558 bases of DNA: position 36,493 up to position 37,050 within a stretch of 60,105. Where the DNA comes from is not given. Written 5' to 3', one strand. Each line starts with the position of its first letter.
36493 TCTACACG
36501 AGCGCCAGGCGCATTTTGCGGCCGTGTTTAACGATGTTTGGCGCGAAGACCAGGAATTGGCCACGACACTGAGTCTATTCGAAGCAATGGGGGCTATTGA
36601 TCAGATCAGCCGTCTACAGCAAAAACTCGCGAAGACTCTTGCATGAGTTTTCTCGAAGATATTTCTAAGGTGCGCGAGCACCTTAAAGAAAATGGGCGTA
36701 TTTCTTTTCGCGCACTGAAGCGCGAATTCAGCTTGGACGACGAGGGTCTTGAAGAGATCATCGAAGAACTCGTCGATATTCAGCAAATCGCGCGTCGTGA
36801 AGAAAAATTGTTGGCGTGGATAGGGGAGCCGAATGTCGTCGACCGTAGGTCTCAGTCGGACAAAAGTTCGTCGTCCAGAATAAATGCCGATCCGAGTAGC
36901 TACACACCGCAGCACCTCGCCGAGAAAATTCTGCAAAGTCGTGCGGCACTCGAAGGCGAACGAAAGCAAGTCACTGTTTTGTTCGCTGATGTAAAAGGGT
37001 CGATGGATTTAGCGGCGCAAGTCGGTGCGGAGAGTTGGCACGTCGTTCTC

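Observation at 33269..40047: Tandem, translationally coupled paralogous cyclase-STAND ATPase-TPR giants with different N-terminal modules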

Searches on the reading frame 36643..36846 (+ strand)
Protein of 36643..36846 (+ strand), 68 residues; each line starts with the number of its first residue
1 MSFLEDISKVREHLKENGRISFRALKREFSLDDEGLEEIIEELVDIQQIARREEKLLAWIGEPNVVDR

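Call 57: search_protein_representatives(protein=window:36643-36846:+)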
Query: 68 residues. Proteins with E-value up to 0.001 (for the whole library): 1547; up to 1e-10: 152; up to 1e-30: 0. The best 150 are listed.
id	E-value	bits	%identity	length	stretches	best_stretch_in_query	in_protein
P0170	9.1e-25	101.5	53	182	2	5-62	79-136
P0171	1.1e-20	88.6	66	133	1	1-64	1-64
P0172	8.8e-19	82.6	61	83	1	1-62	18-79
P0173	6.1e-18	80.0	66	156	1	1-64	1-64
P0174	7.0e-18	79.8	63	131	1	1-62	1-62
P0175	7.2e-18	79.8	45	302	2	3-63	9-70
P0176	1.7e-17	78.6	61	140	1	1-62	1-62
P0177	2.0e-17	78.4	63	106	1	1-62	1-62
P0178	2.0e-17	78.4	59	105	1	1-64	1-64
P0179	2.5e-17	78.1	63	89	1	1-62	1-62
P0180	8.7e-17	76.4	63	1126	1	1-62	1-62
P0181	1.1e-16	76.1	61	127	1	1-61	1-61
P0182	1.1e-16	76.1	65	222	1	1-62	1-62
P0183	2.5e-16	74.9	58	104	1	1-62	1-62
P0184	2.6e-16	74.9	55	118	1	2-63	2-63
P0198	9.7e-15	69.9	53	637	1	1-62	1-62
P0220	6.1e-14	67.4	57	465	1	2-62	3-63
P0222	7.9e-14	67.1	59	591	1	2-62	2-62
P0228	1.3e-13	66.3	60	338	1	3-60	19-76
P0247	4.1e-13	64.8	51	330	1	1-63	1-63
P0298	2.3e-11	59.3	48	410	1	1-65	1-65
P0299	2.5e-11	59.2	57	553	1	1-60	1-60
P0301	2.7e-11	59.1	51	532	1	1-65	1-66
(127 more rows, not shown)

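Call 58: search_protein_families(library=pfam, proteins=[P0170, P0175, P0198, P0220, P0222, P0247, P0228, P0298, P0299, P0301], max_evalue=0.001)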
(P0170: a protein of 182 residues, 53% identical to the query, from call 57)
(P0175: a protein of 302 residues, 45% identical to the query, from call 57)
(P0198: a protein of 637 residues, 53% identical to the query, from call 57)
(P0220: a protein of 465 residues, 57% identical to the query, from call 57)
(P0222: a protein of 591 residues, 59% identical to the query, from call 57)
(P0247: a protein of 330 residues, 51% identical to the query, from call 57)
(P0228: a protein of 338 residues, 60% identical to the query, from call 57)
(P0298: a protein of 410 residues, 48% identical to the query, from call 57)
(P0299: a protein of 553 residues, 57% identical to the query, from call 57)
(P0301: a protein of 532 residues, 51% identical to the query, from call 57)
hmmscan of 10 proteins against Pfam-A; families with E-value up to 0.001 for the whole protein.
P0170 (182 aa): 5 families
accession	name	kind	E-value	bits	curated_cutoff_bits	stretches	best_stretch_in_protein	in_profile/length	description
PF09012.17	FeoC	-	1.3e-08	35.3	21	1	83-131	4-52/69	FeoC like transcriptional regulator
PF09743.14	E3_UFM1_ligase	-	0.00012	22.3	23.2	0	79-120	116-157/272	E3 UFM1-protein ligase 1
PF08820.15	DUF1803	-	0.00029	21.3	32.2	0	86-127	19-58/91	Domain of unknown function (DUF1803)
PF24434.1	DUF7557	-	0.00036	20.3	25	0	105-120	19-34/45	Family of unknown function (DUF7557)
PF15575.11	Imm49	-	0.00089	19.4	30.1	0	21-128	77-177/217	Immunity protein 49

P0175 (302 aa): 2 families
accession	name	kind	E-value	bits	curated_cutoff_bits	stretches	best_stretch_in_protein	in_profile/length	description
PF09012.17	FeoC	-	2.5e-08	34.4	21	0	162-200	1-39/69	FeoC like transcriptional regulator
PF13191.12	AAA_16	-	0.00024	22.1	32.6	1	210-293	103-158/167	AAA ATPase domain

P0198 (637 aa): 3 families
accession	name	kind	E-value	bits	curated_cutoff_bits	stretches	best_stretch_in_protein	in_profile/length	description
PF13191.12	AAA_16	-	1.6e-22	81.2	32.6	1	304-486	1-166/167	AAA ATPase domain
PF00211.25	Guanylate_cyc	-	2.7e-18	66.7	21.9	1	107-275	8-172/183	Adenylate and Guanylate cyclase catalytic domain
PF13401.12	AAA_22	-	2.4e-05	25.1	27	1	327-489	5-123/130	AAA domain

P0220 (465 aa): 2 families
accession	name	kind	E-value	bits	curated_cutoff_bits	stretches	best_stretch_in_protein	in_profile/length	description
PF00211.25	Guanylate_cyc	-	3.9e-22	79.2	21.9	1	94-269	7-177/183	Adenylate and Guanylate cyclase catalytic domain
PF13191.12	AAA_16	-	4.6e-14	53.7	32.6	1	291-391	1-100/167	AAA ATPase domain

P0222 (591 aa): 1 family
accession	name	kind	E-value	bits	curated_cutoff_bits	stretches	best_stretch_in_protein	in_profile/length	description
PF00211.25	Guanylate_cyc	-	4.4e-24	85.5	21.9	1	96-272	7-174/183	Adenylate and Guanylate cyclase catalytic domain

P0247 (330 aa): 1 family
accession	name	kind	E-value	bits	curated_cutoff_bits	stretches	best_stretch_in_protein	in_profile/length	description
PF00211.25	Guanylate_cyc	-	1e-15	58.2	21.9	1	88-251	7-166/183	Adenylate and Guanylate cyclase catalytic domain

P0228 (338 aa): 0 families

P0298 (410 aa): 3 families
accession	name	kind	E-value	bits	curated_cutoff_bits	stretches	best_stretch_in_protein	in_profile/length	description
PF00211.25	Guanylate_cyc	-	9.8e-20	71.3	21.9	1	80-249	8-175/183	Adenylate and Guanylate cyclase catalytic domain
PF13191.12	AAA_16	-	7.9e-12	46.4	32.6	1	270-385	2-124/167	AAA ATPase domain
PF10923.14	BrxC_BrxD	-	0.0001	21.8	22.2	1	268-330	25-86/414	BREX system ATP-binding protein BrxC/D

P0299 (553 aa): 3 families
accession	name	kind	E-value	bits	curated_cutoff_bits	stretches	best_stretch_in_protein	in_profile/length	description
PF12680.13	SnoaL_2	-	8.1e-14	52.5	27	2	296-401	3-101/102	SnoaL-like domain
PF07366.18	SnoaL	-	3.9e-07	30.4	28.4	0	445-515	9-81/126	SnoaL-like polyketide cyclase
PF14534.12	DUF4440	-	7.7e-07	30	25.2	0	153-225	6-78/107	Domain of unknown function (DUF4440)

P0301 (532 aa): 2 families
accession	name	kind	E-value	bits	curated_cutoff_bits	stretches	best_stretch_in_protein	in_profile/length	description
PF00211.25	Guanylate_cyc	-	4.4e-21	75.8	21.9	1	90-281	6-181/183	Adenylate and Guanylate cyclase catalytic domain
PF17874.7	TPR_MalT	-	0.00063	19.6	45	1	287-456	36-201/336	MalT-like TPR region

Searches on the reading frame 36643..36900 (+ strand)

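Call 26: search_protein_families(library=pfam, proteins=[window:36643-36900:+], max_evalue=10)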
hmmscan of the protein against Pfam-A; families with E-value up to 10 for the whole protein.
seq(86 aa): 7 families
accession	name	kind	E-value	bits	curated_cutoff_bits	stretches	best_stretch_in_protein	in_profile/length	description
PF09012.17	FeoC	-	0.00068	20.2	21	1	8-51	3-46/69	FeoC like transcriptional regulator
PF19481.4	DUF6017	-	0.00095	19.8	27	1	6-54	31-77/148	Family of unknown function (DUF6017)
PF08820.15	DUF1803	-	0.001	19.5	32.2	1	12-55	19-61/91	Domain of unknown function (DUF1803)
PF24434.1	DUF7557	-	0.011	15.6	25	1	30-47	18-35/45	Family of unknown function (DUF7557)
PF19533.4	Rab3-GAP_cat_C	-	0.1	12.8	27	1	4-61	19-75/203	Rab3 GTPase-activating protein catalytic subunit C-terminal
PF09743.14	E3_UFM1_ligase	-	0.1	12.7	23.2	1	8-47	119-158/272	E3 UFM1-protein ligase 1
PF10771.15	DUF2582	-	0.12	13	24.2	1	9-36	12-39/65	Winged helix-turn-helix domain (DUF2582)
